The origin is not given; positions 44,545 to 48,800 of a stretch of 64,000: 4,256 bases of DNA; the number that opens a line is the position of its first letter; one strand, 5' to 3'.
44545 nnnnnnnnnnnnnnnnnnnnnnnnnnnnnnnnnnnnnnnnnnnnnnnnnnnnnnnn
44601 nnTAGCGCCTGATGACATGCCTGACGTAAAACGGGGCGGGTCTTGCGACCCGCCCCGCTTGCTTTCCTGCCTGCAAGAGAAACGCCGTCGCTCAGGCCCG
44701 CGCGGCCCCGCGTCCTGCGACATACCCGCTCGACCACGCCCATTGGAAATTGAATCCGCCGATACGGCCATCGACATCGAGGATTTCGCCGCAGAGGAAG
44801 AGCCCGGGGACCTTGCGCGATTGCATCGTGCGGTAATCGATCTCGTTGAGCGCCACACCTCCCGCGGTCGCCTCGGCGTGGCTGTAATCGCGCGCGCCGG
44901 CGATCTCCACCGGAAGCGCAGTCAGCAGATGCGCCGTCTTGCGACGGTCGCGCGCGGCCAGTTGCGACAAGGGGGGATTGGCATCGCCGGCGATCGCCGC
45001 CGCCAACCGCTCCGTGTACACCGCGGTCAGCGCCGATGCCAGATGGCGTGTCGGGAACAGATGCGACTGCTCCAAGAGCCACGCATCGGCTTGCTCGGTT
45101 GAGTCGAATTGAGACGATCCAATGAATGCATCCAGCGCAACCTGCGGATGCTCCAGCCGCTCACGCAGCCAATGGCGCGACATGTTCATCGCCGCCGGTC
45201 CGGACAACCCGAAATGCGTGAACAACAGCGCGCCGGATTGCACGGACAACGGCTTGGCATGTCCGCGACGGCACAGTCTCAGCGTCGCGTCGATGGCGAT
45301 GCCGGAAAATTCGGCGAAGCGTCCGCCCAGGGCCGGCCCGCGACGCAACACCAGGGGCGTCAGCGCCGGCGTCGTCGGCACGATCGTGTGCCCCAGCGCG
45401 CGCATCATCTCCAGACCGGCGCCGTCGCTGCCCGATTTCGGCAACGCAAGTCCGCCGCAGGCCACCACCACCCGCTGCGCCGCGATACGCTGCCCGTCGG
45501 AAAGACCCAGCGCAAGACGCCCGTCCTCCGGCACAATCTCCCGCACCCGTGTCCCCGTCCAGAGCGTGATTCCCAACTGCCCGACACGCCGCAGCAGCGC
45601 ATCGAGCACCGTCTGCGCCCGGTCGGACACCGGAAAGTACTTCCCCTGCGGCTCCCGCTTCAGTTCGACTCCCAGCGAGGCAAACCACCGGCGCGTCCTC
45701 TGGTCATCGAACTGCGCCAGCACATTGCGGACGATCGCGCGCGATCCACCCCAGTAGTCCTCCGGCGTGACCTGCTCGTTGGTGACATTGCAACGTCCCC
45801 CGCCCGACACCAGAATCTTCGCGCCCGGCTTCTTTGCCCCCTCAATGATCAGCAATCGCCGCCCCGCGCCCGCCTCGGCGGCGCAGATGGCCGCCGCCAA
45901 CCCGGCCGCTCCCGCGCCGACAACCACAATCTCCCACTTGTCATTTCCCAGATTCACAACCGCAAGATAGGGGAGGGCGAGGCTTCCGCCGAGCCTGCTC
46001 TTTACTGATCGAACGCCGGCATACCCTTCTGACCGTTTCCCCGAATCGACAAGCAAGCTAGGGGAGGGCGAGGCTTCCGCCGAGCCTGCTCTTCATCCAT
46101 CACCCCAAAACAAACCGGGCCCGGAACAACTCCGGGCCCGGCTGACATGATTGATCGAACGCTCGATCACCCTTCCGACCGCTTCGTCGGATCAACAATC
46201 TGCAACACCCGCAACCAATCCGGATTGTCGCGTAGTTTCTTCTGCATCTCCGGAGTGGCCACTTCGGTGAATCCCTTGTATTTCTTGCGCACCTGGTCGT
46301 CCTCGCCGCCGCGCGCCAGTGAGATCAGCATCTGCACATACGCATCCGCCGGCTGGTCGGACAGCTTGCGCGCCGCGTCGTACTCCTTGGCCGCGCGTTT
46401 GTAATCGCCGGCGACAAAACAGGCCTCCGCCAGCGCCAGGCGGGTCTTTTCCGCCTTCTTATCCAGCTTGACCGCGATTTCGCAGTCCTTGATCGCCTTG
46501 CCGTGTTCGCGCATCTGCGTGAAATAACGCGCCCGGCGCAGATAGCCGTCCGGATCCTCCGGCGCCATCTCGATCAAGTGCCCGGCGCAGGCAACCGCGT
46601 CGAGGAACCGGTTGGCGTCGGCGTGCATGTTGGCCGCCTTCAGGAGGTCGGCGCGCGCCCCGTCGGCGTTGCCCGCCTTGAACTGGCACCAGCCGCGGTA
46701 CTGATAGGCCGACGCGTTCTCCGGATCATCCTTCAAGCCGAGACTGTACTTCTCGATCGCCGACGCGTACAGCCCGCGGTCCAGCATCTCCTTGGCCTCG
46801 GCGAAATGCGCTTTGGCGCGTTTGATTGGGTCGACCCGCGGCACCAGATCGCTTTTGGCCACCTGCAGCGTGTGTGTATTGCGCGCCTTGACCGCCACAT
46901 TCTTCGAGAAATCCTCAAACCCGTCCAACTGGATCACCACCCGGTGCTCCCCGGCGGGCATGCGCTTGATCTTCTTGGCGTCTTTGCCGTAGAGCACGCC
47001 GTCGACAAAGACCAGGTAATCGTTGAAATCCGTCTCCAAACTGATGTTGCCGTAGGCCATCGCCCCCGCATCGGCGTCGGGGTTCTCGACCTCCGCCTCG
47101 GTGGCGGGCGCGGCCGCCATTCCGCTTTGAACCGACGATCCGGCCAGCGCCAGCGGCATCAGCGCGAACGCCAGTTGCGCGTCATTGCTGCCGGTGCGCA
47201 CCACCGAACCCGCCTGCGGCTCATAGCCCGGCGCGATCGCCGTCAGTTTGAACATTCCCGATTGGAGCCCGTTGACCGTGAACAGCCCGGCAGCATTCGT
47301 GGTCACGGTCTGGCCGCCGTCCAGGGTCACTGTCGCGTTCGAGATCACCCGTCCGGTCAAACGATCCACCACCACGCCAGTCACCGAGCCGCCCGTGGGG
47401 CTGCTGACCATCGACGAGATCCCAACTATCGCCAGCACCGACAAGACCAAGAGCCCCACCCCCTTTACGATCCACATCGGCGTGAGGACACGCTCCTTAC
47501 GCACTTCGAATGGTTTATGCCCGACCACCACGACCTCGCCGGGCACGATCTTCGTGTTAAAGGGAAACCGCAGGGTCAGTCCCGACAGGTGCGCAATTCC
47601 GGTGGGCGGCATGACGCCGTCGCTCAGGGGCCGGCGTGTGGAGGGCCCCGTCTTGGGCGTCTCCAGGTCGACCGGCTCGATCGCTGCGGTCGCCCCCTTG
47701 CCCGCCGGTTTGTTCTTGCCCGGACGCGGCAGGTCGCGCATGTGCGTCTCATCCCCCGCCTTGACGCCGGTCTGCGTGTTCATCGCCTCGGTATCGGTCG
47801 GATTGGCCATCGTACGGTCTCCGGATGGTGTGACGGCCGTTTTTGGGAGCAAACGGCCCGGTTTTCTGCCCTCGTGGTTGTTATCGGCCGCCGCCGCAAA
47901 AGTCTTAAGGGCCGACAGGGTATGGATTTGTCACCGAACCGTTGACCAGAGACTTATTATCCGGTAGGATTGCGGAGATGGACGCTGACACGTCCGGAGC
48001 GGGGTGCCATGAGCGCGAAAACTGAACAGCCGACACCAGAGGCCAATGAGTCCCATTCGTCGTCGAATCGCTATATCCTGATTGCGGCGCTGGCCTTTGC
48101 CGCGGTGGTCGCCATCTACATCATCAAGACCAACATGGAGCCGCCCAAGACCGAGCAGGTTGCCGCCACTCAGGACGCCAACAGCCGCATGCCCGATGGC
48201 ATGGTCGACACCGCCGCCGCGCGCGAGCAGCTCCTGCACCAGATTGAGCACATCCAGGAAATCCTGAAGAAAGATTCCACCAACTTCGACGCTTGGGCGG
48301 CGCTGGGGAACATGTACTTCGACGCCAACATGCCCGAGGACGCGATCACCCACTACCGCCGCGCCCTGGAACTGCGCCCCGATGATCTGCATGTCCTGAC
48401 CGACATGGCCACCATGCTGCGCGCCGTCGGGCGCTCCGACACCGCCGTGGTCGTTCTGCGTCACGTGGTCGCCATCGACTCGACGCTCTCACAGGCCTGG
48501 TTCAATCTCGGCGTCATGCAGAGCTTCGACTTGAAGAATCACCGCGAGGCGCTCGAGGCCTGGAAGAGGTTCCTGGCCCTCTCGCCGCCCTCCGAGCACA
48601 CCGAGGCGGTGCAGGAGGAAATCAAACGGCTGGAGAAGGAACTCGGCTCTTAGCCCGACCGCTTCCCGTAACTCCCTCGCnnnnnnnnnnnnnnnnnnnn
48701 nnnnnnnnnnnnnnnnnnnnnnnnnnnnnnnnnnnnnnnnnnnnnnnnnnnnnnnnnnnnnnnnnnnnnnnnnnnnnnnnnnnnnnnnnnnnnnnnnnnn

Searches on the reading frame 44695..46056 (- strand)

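Call 50: search_protein_families(library=pfam, proteins=[window:44695-46056:-], max_evalue=0.00001)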
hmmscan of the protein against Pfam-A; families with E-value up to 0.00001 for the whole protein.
window:44695-46056:- (454 aa): 6 families
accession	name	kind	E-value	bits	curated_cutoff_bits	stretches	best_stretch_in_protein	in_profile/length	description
PF03486.20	HI0933_like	-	1.4e-77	260.9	50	1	42-449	2-243/244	HI0933-like protein Rossmann domain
PF22780.1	HI0933_like_1st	-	4.6e-19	69.3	27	1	230-395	2-164/165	HI0933-like protein barrel and H2TH domain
PF00890.30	FAD_binding_2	-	4.1e-10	39.8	20.4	1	43-181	2-175/414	FAD binding domain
PF07992.20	Pyr_redox_2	-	3.2e-09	37.1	26.1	0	151-217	186-251/291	Pyridine nucleotide-disulphide oxidoreductase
PF12831.13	FAD_oxidored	-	3.1e-07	30.5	27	1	42-181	1-121/416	FAD dependent oxidoreductase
PF01266.30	DAO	-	6.3e-07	29.7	27.9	0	149-225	150-228/353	FAD dependent oxidoreductase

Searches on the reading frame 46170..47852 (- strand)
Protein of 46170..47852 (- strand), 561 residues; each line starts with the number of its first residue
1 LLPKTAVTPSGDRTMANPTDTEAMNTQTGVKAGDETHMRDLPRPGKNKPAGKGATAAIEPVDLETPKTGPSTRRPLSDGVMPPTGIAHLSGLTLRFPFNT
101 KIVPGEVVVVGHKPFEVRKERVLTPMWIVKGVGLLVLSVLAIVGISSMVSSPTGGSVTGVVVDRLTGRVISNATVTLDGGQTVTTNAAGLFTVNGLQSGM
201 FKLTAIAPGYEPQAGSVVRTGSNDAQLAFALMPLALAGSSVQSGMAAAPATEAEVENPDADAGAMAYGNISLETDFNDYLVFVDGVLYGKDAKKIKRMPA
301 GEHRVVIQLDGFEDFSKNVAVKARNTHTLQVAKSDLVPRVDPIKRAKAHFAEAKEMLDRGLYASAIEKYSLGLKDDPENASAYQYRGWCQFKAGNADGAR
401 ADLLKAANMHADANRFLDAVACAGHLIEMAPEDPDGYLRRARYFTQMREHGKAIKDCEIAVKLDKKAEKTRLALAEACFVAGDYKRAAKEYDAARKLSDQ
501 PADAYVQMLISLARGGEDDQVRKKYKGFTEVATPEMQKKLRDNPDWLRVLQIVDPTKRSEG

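Call 50: search_protein_families(library=pfam, proteins=[window:46170-47852:-], max_evalue=0.00001)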
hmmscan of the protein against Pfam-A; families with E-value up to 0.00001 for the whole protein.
window:46170-47852:- (561 aa): 8 families
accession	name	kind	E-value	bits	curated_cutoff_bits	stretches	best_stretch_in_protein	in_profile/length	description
PF13620.12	CarboxypepD_reg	-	4.3e-17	62.7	32.3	1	156-231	1-81/82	Carboxypeptidase regulatory-like domain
PF13715.12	CarbopepD_reg_2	-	2.1e-11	44.1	32.2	1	157-232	1-77/88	CarboxypepD_reg-like domain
PF08308.17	PEGA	-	1.7e-10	41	20.8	1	268-331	2-65/71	PEGA domain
PF07719.23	TPR_2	-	5.5e-10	39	27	0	473-498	6-31/34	Tetratricopeptide repeat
PF13432.12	TPR_16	-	3.2e-09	37.5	32.7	0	351-407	2-57/65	Tetratricopeptide repeat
PF13428.12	TPR_14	-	2.7e-07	31.1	23.5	0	470-507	3-40/44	Tetratricopeptide repeat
PF14559.12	TPR_19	-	3.5e-07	30.9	25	0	357-415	2-60/68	Tetratricopeptide repeat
PF13431.12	TPR_17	-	2.6e-06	27.7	24.4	0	373-400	6-33/34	Tetratricopeptide repeat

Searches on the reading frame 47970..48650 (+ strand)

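Call 50: search_protein_families(library=pfam, proteins=[window:47970-48650:+], max_evalue=0.00001)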
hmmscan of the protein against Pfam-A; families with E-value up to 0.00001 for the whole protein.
window:47970-48650:+ (227 aa): 12 families
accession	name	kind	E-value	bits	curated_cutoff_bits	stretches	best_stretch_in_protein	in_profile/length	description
PF13431.12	TPR_17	-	1.8e-13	50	24.4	0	96-126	3-33/34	Tetratricopeptide repeat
PF00515.34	TPR_1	-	2.4e-13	49.7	27.8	1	107-139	2-34/34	Tetratricopeptide repeat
PF07719.23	TPR_2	-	1.4e-12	47.1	27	1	107-139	2-34/34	Tetratricopeptide repeat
PF13428.12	TPR_14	-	1.9e-12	47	23.5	1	107-148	2-43/44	Tetratricopeptide repeat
PF23914.1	TPR_CcmH_CycH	-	1.6e-11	44.8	42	1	97-209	41-155/158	Cytochrome c-type biogenesis protein H TPR domain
PF13414.12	TPR_11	-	4.1e-11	42.8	26.8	0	113-139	1-27/42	TPR repeat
PF13424.12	TPR_12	-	1.5e-08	35.1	30.1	0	82-137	20-76/77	Tetratricopeptide repeat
PF13181.12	TPR_8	-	1.9e-08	34.3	25.7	0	107-139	2-34/34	Tetratricopeptide repeat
PF13176.12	TPR_7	-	1.1e-06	28.7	27.9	0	108-141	1-34/36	Tetratricopeptide repeat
PF14559.12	TPR_19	-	2.3e-06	28.3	25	0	117-170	2-55/68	Tetratricopeptide repeat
PF13432.12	TPR_16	-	2.4e-06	28.3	32.7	0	94-139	19-64/65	Tetratricopeptide repeat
PF25064.1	ARM_TT21_5th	-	4.4e-06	27.4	27.8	0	115-168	10-63/117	TT21 fifth ARM repeats domain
